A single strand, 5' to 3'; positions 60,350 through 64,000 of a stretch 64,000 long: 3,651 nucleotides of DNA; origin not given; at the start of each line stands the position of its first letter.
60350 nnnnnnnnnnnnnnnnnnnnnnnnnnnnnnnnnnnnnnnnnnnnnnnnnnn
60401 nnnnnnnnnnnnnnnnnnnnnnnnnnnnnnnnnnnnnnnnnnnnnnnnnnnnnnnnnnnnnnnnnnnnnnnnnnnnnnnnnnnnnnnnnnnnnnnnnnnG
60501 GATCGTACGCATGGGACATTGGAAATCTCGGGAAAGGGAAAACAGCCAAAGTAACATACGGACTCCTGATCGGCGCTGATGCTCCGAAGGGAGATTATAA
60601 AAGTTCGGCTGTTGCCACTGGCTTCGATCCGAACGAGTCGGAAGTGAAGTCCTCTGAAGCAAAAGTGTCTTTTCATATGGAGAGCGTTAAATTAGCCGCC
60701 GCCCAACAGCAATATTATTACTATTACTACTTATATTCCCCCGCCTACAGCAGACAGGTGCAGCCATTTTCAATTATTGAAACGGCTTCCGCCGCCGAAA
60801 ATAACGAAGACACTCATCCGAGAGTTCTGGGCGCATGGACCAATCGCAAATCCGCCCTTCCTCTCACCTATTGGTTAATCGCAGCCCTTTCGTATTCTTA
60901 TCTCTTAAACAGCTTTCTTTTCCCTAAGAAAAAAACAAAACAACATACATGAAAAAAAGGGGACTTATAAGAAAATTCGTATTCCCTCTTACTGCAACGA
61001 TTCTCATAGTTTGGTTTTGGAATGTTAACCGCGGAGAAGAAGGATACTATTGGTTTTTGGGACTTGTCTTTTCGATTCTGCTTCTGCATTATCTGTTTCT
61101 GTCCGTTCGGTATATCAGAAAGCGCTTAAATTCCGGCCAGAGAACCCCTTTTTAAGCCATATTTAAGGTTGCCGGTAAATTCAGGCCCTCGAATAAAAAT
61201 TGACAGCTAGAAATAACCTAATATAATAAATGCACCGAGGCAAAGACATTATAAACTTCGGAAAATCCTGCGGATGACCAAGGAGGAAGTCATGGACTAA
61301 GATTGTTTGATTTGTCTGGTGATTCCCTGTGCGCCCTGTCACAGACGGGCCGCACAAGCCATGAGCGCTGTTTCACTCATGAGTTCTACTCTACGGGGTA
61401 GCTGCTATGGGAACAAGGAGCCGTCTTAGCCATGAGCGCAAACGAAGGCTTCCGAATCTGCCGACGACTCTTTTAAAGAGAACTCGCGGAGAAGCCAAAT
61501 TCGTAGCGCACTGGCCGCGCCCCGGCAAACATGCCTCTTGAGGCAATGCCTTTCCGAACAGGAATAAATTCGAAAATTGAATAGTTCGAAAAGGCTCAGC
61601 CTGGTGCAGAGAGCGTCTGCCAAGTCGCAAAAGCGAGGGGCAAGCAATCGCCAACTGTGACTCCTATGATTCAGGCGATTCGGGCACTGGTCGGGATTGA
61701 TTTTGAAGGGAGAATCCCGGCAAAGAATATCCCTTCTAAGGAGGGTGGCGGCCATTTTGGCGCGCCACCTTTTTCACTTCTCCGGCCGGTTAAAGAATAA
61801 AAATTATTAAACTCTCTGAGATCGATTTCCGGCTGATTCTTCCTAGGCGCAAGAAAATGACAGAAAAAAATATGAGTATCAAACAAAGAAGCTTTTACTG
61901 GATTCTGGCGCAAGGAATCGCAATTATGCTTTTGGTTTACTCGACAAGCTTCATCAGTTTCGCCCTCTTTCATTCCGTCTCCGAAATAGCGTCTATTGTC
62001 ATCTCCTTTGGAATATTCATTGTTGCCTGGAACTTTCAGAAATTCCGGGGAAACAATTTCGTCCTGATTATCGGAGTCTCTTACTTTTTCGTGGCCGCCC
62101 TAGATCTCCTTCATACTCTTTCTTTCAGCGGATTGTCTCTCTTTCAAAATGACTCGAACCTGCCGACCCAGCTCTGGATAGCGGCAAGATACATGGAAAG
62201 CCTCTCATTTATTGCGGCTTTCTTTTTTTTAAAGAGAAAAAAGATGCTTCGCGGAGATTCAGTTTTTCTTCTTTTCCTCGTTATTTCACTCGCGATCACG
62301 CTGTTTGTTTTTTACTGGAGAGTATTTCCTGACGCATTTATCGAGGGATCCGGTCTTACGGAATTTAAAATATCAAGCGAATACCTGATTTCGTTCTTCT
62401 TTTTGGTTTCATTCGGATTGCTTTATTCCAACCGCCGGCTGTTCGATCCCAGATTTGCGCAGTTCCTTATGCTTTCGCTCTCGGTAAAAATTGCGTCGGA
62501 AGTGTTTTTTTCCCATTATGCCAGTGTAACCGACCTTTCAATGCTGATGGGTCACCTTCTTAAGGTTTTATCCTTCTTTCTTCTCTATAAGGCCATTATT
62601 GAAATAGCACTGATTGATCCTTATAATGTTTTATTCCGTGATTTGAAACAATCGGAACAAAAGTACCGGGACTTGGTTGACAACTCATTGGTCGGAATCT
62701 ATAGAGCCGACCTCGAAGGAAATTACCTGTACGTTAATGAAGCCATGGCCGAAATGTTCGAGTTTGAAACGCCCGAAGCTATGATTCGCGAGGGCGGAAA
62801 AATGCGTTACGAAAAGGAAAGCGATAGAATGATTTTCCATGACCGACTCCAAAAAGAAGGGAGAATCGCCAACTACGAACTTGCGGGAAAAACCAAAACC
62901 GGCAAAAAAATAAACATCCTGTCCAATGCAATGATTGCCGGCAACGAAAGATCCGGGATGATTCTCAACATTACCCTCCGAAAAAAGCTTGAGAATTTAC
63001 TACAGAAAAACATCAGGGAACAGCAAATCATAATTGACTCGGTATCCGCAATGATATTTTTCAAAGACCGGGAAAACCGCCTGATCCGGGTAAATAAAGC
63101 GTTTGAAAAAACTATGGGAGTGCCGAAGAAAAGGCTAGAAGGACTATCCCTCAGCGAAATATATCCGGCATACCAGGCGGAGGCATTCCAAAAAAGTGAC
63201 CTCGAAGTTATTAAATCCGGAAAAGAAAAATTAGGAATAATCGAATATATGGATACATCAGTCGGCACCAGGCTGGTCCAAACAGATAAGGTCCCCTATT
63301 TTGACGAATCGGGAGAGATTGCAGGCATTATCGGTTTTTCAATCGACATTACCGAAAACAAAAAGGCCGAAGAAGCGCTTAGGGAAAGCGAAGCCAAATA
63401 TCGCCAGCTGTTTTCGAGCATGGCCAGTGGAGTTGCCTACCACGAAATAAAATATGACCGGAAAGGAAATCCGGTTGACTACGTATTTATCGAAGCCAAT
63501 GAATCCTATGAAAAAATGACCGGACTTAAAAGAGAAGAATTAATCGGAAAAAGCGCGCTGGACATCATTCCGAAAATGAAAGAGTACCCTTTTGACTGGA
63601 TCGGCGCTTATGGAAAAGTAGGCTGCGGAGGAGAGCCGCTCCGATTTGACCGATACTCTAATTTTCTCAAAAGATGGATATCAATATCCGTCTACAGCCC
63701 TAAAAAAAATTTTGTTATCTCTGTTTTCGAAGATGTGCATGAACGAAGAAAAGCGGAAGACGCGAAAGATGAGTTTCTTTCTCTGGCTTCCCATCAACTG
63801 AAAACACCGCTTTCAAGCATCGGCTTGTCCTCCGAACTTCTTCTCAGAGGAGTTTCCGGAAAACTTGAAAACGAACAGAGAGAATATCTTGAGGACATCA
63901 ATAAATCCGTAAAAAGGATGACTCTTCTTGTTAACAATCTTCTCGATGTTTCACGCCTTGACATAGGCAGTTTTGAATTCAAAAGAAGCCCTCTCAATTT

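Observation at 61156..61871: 716-nt ORF-free, GC-elevated block between the surface-protein locus and the histidine kinase: candidate structured ncRNA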

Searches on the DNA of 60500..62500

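Call 4: search_rna_families(source=window, start=60500, end=62500, threshold=evalue, max_evalue=1, show_alignments=3)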
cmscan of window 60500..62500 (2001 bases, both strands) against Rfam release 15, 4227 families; matches with E-value up to 1: 1.
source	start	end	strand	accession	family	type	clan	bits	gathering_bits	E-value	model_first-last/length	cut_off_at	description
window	61952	62009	-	RF01139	sR2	Gene; snRNA; snoRNA; CD-box;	-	19.5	42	0.18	1-57/57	no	Small nucleolar RNA sR2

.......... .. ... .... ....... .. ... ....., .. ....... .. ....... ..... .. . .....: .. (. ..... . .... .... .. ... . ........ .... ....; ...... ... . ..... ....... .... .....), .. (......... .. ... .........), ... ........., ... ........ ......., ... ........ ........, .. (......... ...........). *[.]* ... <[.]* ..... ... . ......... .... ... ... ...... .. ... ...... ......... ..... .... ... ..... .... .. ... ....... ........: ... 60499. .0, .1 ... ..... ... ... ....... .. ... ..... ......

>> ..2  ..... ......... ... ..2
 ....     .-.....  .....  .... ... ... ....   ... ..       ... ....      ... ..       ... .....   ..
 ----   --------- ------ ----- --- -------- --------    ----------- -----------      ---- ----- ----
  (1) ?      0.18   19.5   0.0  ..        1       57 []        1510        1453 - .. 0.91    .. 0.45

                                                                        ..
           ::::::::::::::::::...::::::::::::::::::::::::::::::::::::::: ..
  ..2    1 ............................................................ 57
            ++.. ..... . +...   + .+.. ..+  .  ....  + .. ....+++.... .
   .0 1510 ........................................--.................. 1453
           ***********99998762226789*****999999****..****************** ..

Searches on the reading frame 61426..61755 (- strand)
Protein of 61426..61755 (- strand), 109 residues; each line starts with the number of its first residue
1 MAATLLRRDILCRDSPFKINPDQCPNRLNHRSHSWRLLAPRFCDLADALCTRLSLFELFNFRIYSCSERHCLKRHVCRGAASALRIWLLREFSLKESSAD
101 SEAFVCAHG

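Call 13: search_protein_families(library=pfam, proteins=[window:61426-61755:-], max_evalue=0.1)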
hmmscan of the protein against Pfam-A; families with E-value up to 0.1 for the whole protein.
window:61426-61755:- (109 aa): 1 family
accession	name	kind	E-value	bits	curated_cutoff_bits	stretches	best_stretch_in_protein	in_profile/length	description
PF04884.20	UVB_sens_prot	-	0.04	14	28.3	1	26-101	93-165/241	Vitamin B6 photo-protection and homoeostasis domain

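Call 62: search_protein_representatives(protein=window:61426-61755:-)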
Query: 109 residues. Proteins with E-value up to 0.001 (for the whole library): 1; up to 1e-10: 0; up to 1e-30: 0. The best 1 are listed.
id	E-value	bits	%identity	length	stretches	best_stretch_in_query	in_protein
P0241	4.4e-04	36.8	30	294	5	5-42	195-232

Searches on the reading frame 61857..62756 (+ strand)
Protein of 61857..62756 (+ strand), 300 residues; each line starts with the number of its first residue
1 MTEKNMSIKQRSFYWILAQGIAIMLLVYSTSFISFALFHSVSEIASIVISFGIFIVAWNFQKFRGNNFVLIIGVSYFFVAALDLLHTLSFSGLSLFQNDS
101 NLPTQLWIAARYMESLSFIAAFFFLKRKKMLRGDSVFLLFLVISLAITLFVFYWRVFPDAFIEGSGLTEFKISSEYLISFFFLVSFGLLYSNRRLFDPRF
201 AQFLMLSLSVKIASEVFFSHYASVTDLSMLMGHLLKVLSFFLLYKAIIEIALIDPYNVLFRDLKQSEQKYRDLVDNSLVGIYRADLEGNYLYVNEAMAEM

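Call 44: find_homologous_proteins(query=A4, max_evalue=1e-30)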
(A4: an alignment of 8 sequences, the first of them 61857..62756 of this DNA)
Query A4 (8 sequences) (300 aa, profile of the alignment): 753 proteins with E <= 1e-30 among 8000 candidates; the best 120 are listed.
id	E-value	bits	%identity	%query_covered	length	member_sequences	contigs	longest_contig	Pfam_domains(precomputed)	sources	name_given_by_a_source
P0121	9.6e-137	473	33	99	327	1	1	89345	PF17159.11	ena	-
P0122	1.0e-127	444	66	99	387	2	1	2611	PF13188.14,PF17159.11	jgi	-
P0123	3.6e-99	350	44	100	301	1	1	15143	PF17159.11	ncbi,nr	ncbi:MAG TPA: MASE3 domain-containing protein, partial [Desulfatiglandales bacterium]|nr:MASE3 domai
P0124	8.8e-98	346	44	90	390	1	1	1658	PF17159.11,PF00989.32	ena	-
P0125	1.3e-97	345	46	89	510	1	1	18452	PF08447.19,PF13426.14,PF13188.14,PF08448.17,PF17159.11,PF00989.32,PF14598.13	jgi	-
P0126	6.9e-97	343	48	94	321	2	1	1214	PF17159.11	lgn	-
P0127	2.4e-95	338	48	89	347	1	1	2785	PF17159.11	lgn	-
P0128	6.4e-95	336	49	89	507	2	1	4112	PF02518.32,PF17159.11,PF00512.32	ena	-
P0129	2.2e-94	334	48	78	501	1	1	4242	PF02518.32,PF17159.11,PF00512.32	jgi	jgi:signal transduction histidine kinase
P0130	1.6e-93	332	45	92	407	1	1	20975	PF08447.19,PF13426.14,PF13188.14,PF17159.11,PF00989.32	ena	-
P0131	3.0e-93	331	48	85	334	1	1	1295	PF17159.11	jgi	jgi:hypothetical protein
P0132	3.3e-93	331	47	85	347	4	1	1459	PF17159.11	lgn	-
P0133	8.2e-93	329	47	84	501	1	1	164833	PF02518.32,PF17159.11,PF00512.32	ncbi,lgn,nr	ncbi:MAG: hypothetical protein JXM69_10200 [Anaerolineae bacterium]|nr:hypothetical protein [Anaerol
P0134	9.4e-93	329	45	84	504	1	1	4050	PF02518.32,PF17159.11,PF00512.32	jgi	jgi:signal transduction histidine kinase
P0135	1.1e-92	329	48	87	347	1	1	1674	PF17159.11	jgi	jgi:hypothetical protein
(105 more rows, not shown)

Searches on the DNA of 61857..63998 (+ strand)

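Call 18: search_rna_families(source=L001, start=4000, end=5200, threshold=evalue, max_evalue=5, show_alignments=2)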
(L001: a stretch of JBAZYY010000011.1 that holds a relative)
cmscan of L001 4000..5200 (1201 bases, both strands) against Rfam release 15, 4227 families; matches with E-value up to 5: 3.
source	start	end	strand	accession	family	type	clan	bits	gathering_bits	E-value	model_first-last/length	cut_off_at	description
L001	4703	4783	-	RF00814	mir-316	Gene; miRNA;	-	18.5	80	1.5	1-91/91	no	mir-316 microRNA precursor family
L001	4873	4907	-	RF02097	mir-1662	Gene; miRNA;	-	18.4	85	1.6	1-66/66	no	mir-1662 microRNA precursor family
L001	5029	5079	+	RF02871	ncS54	Gene; sRNA;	-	15.3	43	2.3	1-79/79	no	Burkholderia sRNA 54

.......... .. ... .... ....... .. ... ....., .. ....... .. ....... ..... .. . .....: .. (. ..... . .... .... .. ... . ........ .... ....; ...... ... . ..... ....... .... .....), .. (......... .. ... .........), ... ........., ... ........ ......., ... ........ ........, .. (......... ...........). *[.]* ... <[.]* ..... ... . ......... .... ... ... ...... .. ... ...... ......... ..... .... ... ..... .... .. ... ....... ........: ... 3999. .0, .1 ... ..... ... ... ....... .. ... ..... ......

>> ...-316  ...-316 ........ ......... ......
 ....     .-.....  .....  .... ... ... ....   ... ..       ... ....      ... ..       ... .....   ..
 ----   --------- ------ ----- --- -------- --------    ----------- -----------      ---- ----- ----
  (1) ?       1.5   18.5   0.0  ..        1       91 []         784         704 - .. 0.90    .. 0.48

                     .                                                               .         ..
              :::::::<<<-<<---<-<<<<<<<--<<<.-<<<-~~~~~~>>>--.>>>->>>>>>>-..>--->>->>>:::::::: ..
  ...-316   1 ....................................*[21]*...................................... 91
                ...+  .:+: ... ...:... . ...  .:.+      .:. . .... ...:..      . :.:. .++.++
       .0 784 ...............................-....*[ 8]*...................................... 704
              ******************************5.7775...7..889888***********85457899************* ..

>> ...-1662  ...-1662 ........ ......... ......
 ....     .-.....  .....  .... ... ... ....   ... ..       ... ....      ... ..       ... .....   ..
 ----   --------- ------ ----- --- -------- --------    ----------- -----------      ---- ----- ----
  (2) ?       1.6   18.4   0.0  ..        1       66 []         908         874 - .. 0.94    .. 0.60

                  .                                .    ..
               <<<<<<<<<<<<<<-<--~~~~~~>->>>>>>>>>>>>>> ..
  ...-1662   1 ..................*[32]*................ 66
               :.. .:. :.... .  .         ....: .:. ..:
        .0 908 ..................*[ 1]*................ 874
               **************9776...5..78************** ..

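Call 94: search_rna_families(sources=[L008, L009, L010, L024, L027, L028], threshold=evalue, max_evalue=0.1)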
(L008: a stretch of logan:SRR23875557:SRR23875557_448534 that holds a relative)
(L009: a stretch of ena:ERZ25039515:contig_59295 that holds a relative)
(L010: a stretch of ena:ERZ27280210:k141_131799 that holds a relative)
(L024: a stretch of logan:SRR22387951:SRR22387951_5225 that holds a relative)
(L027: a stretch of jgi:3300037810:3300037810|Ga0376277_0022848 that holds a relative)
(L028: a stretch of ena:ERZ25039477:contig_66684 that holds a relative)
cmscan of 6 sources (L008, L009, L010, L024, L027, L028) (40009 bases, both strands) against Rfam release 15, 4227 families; matches with E-value up to 0.1: 15.
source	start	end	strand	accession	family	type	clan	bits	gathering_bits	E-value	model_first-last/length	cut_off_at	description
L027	7460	7533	-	RF00005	tRNA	Gene; tRNA;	CL00001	73.6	29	2e-14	1-71/71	no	tRNA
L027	7370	7442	-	RF00005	tRNA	Gene; tRNA;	CL00001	71.1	29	9.6e-14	1-71/71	no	tRNA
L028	6377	6449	-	RF00005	tRNA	Gene; tRNA;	CL00001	71.1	29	9.6e-14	1-71/71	no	tRNA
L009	1799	1872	-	RF00005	tRNA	Gene; tRNA;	CL00001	70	29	1.9e-13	1-71/71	no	tRNA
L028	6469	6540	-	RF00005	tRNA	Gene; tRNA;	CL00001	69.8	29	2.2e-13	1-71/71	no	tRNA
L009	2050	2123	-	RF00005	tRNA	Gene; tRNA;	CL00001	63.9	29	9.5e-12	1-71/71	no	tRNA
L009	1888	1961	-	RF00005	tRNA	Gene; tRNA;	CL00001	63.3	29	1.4e-11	1-71/71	no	tRNA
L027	63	134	+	RF00005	tRNA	Gene; tRNA;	CL00001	59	29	2.1e-10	1-71/71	no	tRNA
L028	6281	6351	-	RF00005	tRNA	Gene; tRNA;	CL00001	57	29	7.2e-10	1-71/71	no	tRNA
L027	6699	6769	-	RF00005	tRNA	Gene; tRNA;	CL00001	49.2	29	1e-07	1-71/71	no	tRNA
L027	7369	7442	+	RF04354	Plastid-ycf2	Cis-reg;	-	38.1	65.7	0.00013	1-75/75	no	Plastid-ycf2 5UTR RNA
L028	6376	6449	+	RF04354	Plastid-ycf2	Cis-reg;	-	38.1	65.7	0.00013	1-75/75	no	Plastid-ycf2 5UTR RNA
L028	6468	6540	+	RF04354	Plastid-ycf2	Cis-reg;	-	28.7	65.7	0.05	1-75/75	no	Plastid-ycf2 5UTR RNA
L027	7459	7533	+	RF04354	Plastid-ycf2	Cis-reg;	-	28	65.7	0.078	1-75/75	no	Plastid-ycf2 5UTR RNA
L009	1847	1916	-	RF02553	YrlA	Gene; sRNA;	-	27.9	69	0.048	27-81/114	no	Y RNA-like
